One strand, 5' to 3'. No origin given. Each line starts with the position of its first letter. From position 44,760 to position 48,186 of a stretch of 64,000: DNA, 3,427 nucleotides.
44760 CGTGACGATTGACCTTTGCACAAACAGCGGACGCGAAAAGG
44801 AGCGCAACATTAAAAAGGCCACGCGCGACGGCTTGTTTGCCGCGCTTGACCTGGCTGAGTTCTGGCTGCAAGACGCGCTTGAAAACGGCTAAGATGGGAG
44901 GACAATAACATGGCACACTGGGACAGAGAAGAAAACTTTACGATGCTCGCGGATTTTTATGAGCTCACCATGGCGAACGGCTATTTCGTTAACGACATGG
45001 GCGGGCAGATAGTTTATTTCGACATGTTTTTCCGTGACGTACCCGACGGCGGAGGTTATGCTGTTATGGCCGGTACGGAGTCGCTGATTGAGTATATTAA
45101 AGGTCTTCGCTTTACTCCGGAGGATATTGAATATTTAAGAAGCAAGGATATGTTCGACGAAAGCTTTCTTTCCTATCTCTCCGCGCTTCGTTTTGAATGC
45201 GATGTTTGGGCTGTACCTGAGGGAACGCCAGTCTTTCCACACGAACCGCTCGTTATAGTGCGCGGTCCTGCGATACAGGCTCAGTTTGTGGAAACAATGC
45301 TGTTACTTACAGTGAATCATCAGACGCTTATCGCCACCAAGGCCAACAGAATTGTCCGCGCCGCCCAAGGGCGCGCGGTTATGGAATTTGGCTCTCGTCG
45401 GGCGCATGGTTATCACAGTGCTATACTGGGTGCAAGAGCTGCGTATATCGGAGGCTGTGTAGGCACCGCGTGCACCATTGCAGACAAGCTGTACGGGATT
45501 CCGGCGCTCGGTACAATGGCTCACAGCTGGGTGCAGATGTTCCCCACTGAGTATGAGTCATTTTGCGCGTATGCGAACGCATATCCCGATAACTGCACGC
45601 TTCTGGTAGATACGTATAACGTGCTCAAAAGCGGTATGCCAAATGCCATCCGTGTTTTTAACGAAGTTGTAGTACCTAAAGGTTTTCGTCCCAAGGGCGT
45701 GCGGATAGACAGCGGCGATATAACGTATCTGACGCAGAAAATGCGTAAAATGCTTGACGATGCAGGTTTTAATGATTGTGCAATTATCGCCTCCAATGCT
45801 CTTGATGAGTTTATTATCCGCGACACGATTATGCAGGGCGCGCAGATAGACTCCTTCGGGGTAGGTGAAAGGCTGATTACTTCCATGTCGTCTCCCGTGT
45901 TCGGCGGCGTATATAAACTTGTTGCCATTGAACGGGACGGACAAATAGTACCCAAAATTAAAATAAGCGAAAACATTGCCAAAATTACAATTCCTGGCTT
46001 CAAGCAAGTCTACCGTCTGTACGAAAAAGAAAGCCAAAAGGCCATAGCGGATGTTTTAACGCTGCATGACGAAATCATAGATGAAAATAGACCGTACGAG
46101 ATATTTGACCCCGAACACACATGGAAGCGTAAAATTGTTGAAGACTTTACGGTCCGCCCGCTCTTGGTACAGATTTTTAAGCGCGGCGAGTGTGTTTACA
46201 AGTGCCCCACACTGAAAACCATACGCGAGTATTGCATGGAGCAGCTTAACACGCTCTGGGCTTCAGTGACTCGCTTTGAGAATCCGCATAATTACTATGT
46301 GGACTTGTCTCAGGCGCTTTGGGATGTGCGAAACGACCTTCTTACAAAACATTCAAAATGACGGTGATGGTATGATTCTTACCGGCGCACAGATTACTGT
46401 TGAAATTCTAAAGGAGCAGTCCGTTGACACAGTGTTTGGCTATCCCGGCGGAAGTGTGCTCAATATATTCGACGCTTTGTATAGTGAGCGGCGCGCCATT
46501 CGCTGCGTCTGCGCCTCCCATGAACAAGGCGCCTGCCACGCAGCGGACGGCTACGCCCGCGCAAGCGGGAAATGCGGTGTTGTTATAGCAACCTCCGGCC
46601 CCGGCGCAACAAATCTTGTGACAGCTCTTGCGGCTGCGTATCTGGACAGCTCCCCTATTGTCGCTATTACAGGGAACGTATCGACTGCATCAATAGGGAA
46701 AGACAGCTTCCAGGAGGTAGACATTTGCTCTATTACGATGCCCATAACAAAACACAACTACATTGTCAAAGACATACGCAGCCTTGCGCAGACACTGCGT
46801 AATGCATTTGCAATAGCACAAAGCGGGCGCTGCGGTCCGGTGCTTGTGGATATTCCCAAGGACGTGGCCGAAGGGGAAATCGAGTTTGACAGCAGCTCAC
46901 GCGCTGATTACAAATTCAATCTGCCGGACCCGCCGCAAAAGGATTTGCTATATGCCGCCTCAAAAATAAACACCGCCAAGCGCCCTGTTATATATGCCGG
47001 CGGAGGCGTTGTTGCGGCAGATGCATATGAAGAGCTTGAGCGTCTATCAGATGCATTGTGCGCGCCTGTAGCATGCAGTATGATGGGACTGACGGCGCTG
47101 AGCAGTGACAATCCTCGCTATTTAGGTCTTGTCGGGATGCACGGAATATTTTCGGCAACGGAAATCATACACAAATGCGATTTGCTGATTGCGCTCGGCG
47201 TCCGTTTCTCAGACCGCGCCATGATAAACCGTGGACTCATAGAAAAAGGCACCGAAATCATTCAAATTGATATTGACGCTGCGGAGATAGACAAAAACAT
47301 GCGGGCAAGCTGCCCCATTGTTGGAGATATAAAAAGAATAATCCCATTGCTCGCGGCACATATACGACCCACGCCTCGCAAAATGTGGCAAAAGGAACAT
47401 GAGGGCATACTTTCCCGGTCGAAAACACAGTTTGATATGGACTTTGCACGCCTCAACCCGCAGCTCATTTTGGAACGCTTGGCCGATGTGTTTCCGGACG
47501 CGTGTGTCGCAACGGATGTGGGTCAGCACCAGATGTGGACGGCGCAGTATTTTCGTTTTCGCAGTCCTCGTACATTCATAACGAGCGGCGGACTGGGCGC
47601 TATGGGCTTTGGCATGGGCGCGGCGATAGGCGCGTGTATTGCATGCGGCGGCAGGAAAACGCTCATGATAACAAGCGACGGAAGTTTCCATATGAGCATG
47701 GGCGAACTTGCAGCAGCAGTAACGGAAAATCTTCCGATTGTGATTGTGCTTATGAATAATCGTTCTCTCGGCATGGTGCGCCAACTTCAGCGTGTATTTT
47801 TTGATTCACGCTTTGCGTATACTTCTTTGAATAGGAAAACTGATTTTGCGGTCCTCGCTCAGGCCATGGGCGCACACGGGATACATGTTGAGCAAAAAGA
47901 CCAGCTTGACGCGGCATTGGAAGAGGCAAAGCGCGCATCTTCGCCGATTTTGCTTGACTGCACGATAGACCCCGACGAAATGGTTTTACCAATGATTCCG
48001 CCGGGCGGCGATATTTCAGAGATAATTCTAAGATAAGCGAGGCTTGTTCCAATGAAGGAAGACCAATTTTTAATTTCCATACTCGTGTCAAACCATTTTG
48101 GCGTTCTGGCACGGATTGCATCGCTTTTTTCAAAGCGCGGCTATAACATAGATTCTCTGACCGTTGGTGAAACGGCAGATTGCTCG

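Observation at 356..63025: Unassigned 70-90 aa module at the extreme C-terminus of five unrelated large secreted proteins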

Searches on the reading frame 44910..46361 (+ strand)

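Call 26: search_protein_families(library=pfam, proteins=[window:44910-46361:+], max_evalue=0.001)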
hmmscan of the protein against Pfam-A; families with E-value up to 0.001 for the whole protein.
window:44910-46361:+ (483 aa): 4 families
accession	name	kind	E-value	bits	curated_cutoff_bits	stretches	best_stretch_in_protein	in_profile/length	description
PF17956.6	NAPRTase_C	-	5.3e-41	140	23.3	1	365-473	2-110/111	Nicotinate phosphoribosyltransferase C-terminal domain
PF17767.7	NAPRTase_N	-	5.5e-35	120.8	32.6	1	12-136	1-125/125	Nicotinate phosphoribosyltransferase (NAPRTase) N-terminal domain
PF04095.22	NAPRTase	-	9.2e-07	29.3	20.8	1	157-344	3-200/239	Nicotinate phosphoribosyltransferase (NAPRTase) family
PF02749.22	QRPTase_N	-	7.2e-05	23.4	27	1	93-137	37-80/82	Quinolinate phosphoribosyl transferase, N-terminal domain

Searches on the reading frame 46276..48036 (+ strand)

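Call 26: search_protein_families(library=pfam, proteins=[window:46276-48036:+], max_evalue=0.001)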
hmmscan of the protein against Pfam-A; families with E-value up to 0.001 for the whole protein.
window:46276-48036:+ (586 aa): 4 families
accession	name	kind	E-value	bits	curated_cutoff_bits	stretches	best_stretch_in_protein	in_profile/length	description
PF02775.26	TPP_enzyme_C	-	2.6e-48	164.1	21.9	1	414-562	1-151/151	Thiamine pyrophosphate enzyme, C-terminal TPP binding domain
PF02776.23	TPP_enzyme_N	-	1.5e-39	134.9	26.8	1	36-152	2-118/119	Thiamine pyrophosphate enzyme, N-terminal TPP binding domain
PF00205.28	TPP_enzyme_M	-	5e-39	133.6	30.4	1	227-356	4-134/137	Thiamine pyrophosphate enzyme, central domain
PF01855.24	POR_N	-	0.00012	22.4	27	0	447-498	50-98/231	Pyruvate flavodoxin/ferredoxin oxidoreductase, thiamine diP-bdg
